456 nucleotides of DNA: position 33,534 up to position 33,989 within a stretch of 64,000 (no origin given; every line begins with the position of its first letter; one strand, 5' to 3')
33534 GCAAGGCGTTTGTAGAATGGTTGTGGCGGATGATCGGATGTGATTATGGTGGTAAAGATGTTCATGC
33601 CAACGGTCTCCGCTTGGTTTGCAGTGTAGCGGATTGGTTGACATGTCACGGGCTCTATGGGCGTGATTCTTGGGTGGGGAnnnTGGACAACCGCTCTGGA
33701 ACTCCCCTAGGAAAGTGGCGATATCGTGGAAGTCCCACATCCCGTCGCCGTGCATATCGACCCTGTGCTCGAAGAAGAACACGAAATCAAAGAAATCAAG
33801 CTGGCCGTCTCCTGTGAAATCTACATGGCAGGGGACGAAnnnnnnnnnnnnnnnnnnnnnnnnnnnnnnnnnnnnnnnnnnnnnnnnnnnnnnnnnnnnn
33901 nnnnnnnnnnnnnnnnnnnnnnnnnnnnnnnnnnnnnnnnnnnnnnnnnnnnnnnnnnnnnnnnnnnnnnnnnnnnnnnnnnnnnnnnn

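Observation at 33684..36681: Recurrent GCP-terminated double dockerin/EF-hand-like C-terminal anchor on five unrelated secreted proteins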

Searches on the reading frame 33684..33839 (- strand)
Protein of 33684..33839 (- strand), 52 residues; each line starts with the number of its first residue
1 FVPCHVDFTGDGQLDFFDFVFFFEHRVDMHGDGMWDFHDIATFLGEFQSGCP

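Call 12: search_protein_families(library=pfam, proteins=[window:33684-33839:-], max_evalue=10)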
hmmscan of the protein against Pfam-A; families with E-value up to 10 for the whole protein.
seq(52 aa): 3 families
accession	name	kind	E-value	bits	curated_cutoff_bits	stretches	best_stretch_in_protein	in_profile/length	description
PF13405.12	EF-hand_6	-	0.032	14.4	25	1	6-24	9-27/30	EF-hand domain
PF13833.12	EF-hand_8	-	0.034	14.3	28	1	6-26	34-54/54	EF-hand domain pair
PF00036.39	EF-hand_1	-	1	9.5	25.4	1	5-24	8-27/29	EF hand domain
